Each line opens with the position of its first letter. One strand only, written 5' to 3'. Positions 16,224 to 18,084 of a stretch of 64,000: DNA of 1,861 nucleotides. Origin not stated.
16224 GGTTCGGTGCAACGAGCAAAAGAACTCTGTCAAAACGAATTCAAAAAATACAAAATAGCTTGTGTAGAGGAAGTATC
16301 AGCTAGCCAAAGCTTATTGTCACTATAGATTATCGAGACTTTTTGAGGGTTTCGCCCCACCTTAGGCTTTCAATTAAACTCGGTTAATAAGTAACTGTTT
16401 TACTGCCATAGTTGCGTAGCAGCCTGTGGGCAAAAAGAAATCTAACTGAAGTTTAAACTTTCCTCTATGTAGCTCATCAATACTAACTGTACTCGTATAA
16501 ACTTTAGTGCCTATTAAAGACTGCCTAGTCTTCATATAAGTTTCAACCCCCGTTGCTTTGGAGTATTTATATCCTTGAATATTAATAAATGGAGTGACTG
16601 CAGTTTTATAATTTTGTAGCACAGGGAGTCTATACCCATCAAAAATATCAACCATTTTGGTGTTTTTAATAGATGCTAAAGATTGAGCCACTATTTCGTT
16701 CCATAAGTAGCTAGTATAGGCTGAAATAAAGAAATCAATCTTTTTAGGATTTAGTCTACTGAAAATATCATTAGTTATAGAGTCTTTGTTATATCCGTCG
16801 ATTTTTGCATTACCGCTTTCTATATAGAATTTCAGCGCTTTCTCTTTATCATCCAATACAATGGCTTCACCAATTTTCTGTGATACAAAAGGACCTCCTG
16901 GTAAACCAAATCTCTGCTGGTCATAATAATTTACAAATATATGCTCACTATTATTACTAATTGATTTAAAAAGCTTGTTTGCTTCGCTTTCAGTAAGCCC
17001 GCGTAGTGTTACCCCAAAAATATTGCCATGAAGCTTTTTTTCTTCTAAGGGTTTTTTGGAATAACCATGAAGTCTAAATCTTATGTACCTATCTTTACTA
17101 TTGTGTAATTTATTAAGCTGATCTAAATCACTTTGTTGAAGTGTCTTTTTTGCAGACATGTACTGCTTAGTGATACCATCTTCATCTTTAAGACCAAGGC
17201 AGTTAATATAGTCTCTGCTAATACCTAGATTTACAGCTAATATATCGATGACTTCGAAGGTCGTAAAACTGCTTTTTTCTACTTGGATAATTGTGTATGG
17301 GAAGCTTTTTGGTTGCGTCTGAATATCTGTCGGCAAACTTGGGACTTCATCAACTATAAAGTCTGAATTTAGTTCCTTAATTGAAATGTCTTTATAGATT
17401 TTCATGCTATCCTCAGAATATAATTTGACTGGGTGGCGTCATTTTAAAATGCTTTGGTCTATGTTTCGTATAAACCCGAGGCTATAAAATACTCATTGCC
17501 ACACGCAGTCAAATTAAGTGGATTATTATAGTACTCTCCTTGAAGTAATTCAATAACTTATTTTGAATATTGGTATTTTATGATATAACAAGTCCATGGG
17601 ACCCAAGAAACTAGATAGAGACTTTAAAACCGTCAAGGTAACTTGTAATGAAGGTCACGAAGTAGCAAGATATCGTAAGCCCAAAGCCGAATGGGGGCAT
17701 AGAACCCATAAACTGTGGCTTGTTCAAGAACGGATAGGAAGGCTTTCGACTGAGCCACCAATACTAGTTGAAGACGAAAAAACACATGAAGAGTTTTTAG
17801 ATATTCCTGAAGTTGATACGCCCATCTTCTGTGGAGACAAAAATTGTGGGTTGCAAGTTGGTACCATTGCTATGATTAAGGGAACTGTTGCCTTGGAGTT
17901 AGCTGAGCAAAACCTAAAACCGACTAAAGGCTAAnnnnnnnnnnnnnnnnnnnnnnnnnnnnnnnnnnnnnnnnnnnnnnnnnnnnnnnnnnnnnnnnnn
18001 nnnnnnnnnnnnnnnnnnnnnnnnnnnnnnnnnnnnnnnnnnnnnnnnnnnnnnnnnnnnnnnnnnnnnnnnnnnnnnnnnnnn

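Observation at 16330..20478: Five-gene nucleotide-enzyme islet inserted at the 3' end of an FMN-reductase gene, bracketed by 32-nt direct repeats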

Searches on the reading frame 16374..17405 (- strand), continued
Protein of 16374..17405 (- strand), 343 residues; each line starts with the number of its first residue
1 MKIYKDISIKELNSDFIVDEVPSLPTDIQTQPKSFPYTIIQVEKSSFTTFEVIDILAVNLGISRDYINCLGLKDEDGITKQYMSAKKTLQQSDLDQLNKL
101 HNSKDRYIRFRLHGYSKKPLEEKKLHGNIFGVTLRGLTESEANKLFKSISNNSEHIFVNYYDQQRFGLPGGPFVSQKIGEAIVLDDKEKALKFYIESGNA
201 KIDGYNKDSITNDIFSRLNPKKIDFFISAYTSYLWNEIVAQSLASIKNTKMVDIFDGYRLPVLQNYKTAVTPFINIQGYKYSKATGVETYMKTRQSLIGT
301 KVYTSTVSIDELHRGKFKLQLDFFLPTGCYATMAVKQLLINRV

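Call 74: search_protein_families(library=pfam, proteins=[P0054, L048:11841-13562:-, P0055], max_evalue=0.001)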
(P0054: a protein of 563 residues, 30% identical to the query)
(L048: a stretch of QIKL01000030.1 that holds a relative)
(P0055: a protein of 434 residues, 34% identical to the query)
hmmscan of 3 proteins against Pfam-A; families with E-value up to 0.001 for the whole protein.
P0054 (563 aa): 3 families
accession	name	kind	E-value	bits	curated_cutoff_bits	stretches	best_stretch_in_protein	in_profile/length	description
PF13023.12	HD_3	-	7.5e-43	146.7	22.5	1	24-185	1-165/165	HD domain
PF01142.23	TruD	-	1.4e-34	120.1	27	1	218-410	17-197/412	tRNA pseudouridine synthase D (TruD)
PF12917.13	YfbR-like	-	6.5e-10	39.4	25.9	1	19-177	1-163/182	5'-deoxynucleotidase YfbR-like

L048:11841-13562:- (573 aa): 11 families
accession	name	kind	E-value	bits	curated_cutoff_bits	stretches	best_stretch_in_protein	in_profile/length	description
PF01180.27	DHO_dh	-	2e-39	136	27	1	194-482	2-291/291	Dihydroorotate dehydrogenase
PF14697.11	Fer4_21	-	2.9e-10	40.6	35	1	514-564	3-53/59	4Fe-4S dicluster domain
PF00037.32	Fer4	-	5.6e-09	35.9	21.1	1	512-534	1-23/24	4Fe-4S binding domain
PF12797.12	Fer4_2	-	1.2e-08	34.8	24.5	1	510-530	1-21/22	4Fe-4S binding domain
PF12838.12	Fer4_7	-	3.9e-08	34.1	27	1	518-564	1-50/52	4Fe-4S dicluster domain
PF12837.12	Fer4_6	-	5.9e-08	32.7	25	1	512-534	2-24/24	4Fe-4S binding domain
PF13187.11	Fer4_9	-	4.5e-07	30.2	27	1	518-564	1-49/52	4Fe-4S dicluster domain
PF13237.11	Fer4_10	-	1.7e-06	28.3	25.5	1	513-563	3-53/53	4Fe-4S dicluster domain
PF03060.21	NMO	-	2.1e-06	27.8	28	1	407-462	167-224/331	Nitronate monooxygenase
PF12800.12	Fer4_4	-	0.00016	22.2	24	0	517-531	2-16/17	4Fe-4S binding domain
PF25160.1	LdpA_Fe-S-bd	-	0.00055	20.1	27.6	0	514-536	23-45/49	LdpA Fe-S cluster-binding domain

P0055 (434 aa): 1 family
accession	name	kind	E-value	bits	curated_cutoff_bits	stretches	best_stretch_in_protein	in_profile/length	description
PF01142.23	TruD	-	1e-144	482.9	27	1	11-424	2-412/412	tRNA pseudouridine synthase D (TruD)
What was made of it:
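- On TruD, tRNA pseudouridine(13) synthase: Canonical P0055 matches 2-412 at 1e-144 (call 74).
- An HD/YfbR-type nucleotidase is fused to a TruD-like protein (P0054), and a Gmk-like domain is fused to a PreA-like protein in L048 (call 74). The nucleotidase and kinase fusions point to small-molecule substrates (call 74).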

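Call 75: find_encoding_contigs(protein=P0054, flank=5000, max_places=2)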
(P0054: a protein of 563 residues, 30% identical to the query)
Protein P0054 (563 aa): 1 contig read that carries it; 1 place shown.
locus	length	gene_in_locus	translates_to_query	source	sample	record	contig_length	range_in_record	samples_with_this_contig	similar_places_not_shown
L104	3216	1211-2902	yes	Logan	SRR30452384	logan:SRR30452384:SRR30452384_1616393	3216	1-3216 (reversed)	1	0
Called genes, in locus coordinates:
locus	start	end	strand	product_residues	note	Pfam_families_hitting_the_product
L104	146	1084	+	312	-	-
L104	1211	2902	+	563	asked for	PF12917:YfbR-like, PF13023:HD_3, PF01142:TruD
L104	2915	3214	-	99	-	?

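Call 79: find_related_loci(query=A1, collection=viral_contigs, flank=10000)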
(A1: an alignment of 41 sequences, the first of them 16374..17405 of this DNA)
Query A1 (343 aa) in viral_contigs; peptide patterns used: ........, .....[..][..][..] (x = any residue, [..] = any of these).
20 stretches matched a pattern, but none encodes a relative of the query by tblastn (E <= 1e-3).
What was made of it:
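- Closest known: Phage pathways for modified nucleotides. Different: The module is not on phage DNA (call 79).
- No related copies occur in IMG/VR viral contigs (call 79).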

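Call 90: predict_structure(alignment_id=A1)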
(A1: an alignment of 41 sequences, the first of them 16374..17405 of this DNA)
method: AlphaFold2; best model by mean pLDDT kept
length: 343 residues; sequences in the alignment: 41
mean_pLDDT: 94.3   pTM: 0.90
mean pLDDT of the five models: 94.3, 93.4, 93.4, 93.4, 93.3
residues with pLDDT >= 90: 296; 70-90: 46; 50-70: 1; < 50: 0
segments of 3 or more residues with pLDDT < 50: none
pLDDT, mean of each block of 10 residues (from residue 1): 91 95 94 93 94 95 95 84 97 95 91 97 93 98 98 97 91 96 97 96 91 91 95 97 91 93 88 96 95 96 98 98 96 96 93
secondary structure, 60 per line:
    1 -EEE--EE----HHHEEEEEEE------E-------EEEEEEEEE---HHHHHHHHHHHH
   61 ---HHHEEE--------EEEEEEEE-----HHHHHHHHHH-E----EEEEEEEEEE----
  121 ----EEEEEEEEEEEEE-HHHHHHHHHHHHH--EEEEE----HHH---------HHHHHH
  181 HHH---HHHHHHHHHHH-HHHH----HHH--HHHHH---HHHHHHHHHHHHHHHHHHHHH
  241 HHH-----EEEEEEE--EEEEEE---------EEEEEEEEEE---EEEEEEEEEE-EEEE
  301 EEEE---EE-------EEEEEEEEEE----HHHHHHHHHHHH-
elements in order: E2-4 E16-22 E37-45 H49-60 E67-69 E78-85 H91-100 E107-116 E125-137 H139-151 E154-158 H175-183 H187-197 H199-202 H212-216 H220-243 E249-255 E258-263 E273-282 E286-295 E297-304 E317-326 H331-342

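Call 92: fold_search(model_id=the predicted structure, library=pdb)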
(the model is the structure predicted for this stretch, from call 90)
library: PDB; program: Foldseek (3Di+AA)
matches with E <= 10: 971; with E <= 0.001: 12
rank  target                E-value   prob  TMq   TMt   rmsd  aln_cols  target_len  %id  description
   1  1z2z_A                1.9e-17  1.00  0.55  0.45  10.0       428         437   20  Crystal Structure of the Putative tRNA pseudouridine synthase D (TruD) from Methanosarcina mazei, Northeast Structural (released 2005-04-26)
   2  1sb7_B                8.6e-16  1.00  0.57  0.57   9.0       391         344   18  Crystal structure of the E.coli pseudouridine synthase TruD (released 2004-06-29)
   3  5kkp                  2.4e-15  1.00  0.64  0.45  10.3       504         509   16  Crystal Structure of Human Pseudouridylate Synthase 7 (released 2016-08-17)
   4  1szw_B                2.2e-14  1.00  0.54  0.56   9.2       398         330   17  Crystal structure of E. coli tRNA pseudouridine synthase TruD (released 2004-04-20)
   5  1si7                  2.5e-14  1.00  0.56  0.56   9.2       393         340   18  Structure of E. coli tRNA psi 13 pseudouridine synthase TruD (released 2004-03-16)
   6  1sb7_A                4.3e-14  1.00  0.54  0.54   9.4       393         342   18  Crystal structure of the E.coli pseudouridine synthase TruD (released 2004-06-29)
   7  1szw_A                1.1e-13  1.00  0.53  0.54   9.4       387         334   18  Crystal structure of E. coli tRNA pseudouridine synthase TruD (released 2004-04-20)
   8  7mzv                  4.8e-13  1.00  0.52  0.32  10.8       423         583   17  Structure of yeast pseudouridine synthase 7 (PUS7) (released 2022-02-09)
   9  6yxx_ED               7.9e-10  1.00  0.59  0.36  13.7       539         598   10  State A of the Trypanosoma brucei mitoribosomal large subunit assembly intermediate (released 2020-10-14)
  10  6yxy_ED               1.0e-09  1.00  0.60  0.37  12.3       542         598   11  State B of the Trypanosoma brucei mitoribosomal large subunit assembly intermediate (released 2020-10-14)
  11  7aoi_XC               1.5e-09  1.00  0.57  0.35  14.0       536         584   11  Trypanosoma brucei mitochondrial ribosome large subunit assembly intermediate (released 2020-12-02)
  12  7am2_CA               2.9e-07  1.00  0.44  0.29  13.0       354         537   12  Intermediate assembly of the Large subunit from Leishmania major mitochondrial ribosome (released 2021-04-28)
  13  6u9d_P                7.5e-03  0.44  0.17  0.22  19.6       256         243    9  Saccharomyces cerevisiae acetohydroxyacid synthase (released 2020-07-15)
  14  9hny_FB               1.1e-02  0.60  0.31  0.29  14.3       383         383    9  Mitoribosomal small subunit in complex with Mettl15 and Mettl17 (released 2025-03-26)
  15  4ill_A                1.1e-02  0.16  0.15  0.17  16.6       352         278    8  Recognition and Cleavage of a non-structured CRISPR RNA by its Processing Endoribonuclease Cas6 (released 2013-03-20)
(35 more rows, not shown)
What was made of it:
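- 16374..17405 (-): TruD-like pseudouridine synthase of the PumJ/malayamycin-type clade. The catalytic Asp74 sits in the motif GLKDEDG. The AF2 model has pLDDT 94, and Foldseek's top hits are TruD and Pus7 with TM 0.55-0.64 (calls 90, 92).
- On TruD, tRNA pseudouridine(13) synthase: Foldseek's top hits are 1z2z, 1sb7 and 5kkp (E 1e-17 to 1e-15, TM 0.55-0.64) (calls 90, 92).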

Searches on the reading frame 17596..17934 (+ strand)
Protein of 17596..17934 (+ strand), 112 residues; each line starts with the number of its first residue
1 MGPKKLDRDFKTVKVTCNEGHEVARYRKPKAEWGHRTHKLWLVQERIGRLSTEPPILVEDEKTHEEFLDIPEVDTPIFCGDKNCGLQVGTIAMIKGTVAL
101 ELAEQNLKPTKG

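Call 4: search_protein_families(library=pfam, proteins=[window:17596-17934:+], max_evalue=0.01)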
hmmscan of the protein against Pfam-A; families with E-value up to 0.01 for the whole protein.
window:17596-17934:+ (112 aa): 0 families

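Call 19: search_protein_families(library=pfam, proteins=[window:17596-17934:+], max_evalue=1)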
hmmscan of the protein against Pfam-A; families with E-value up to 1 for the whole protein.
window:17596-17934:+ (112 aa): 1 family
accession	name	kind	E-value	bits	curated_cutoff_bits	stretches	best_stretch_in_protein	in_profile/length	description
PF21396.3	AAA_lid_12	-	0.029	14.7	27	0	42-64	6-28/49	AAA+ ATPase lid domain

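Call 39: search_protein_families(library=ncbifam, proteins=[window:17596-17934:+], max_evalue=0.01)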
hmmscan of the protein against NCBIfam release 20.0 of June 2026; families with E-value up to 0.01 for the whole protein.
window:17596-17934:+ (112 aa): 0 families

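Call 40: search_protein_families(library=padloc, proteins=[window:17596-17934:+], max_evalue=0.01)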
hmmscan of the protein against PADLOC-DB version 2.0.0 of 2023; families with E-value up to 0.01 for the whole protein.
window:17596-17934:+ (112 aa): 0 families

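Call 62: search_protein_representatives(protein=window:17596-17931:+)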
Query: 112 residues. Proteins with E-value up to 0.001 (for the whole library): 7; up to 1e-10: 3; up to 1e-30: 1. The best 7 are listed.
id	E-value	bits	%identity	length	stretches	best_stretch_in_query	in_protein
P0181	2.2e-39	150.3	60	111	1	1-112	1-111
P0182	3.3e-21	91.7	66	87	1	2-65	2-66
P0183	6.9e-12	61.7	30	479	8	6-62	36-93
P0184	4.5e-09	52.6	43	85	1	23-104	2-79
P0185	6.8e-07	45.6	48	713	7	39-57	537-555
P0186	2.5e-06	43.8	29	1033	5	13-101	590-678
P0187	7.2e-05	39.1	39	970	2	40-57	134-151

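Call 68: predict_structure(alignment_id=A6)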
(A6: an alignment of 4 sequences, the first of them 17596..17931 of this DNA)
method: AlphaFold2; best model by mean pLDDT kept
length: 112 residues; sequences in the alignment: 4
mean_pLDDT: 42.0   pTM: 0.35
mean pLDDT of the five models: 42.0, 41.9, 37.7, 36.0, 30.6
residues with pLDDT >= 90: 0; 70-90: 0; 50-70: 29; < 50: 83
segments of 3 or more residues with pLDDT < 50: 1-11, 35-42, 44-59, 65-112
pLDDT, mean of each block of 10 residues (from residue 1): 37 55 56 49 44 42 48 41 39 27 26 28
secondary structure, 60 per line:
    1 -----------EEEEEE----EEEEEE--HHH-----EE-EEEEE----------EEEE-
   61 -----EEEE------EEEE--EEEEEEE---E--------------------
elements in order: E12-17 E22-27 E41-45 E56-59 E66-69 E76-79 E82-88
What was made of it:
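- Tried and rejected: The prediction from 4 sequences gave pLDDT 42 and is unusable (call 68).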

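Call 80: find_related_loci(query=A3, collection=metagenome_contigs, flank=8000)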
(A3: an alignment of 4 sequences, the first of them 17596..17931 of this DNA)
Query A3 (112 aa) in metagenome_contigs; peptide patterns used: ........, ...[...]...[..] (x = any residue, [..] = any of these).
130 stretches matched a pattern; 6 encode a relative of the query (tblastn E <= 1e-3); 6 distinct loci.
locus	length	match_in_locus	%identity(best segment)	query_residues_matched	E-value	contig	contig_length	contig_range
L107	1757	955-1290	80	1-112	3e-67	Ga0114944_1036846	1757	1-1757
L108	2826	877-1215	69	1-112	2e-51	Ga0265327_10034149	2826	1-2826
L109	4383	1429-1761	61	1-112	7e-45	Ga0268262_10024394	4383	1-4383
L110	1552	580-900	60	1-112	1e-44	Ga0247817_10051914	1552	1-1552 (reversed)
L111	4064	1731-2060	56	1-112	2e-40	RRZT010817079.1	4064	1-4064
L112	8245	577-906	56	1-112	2e-40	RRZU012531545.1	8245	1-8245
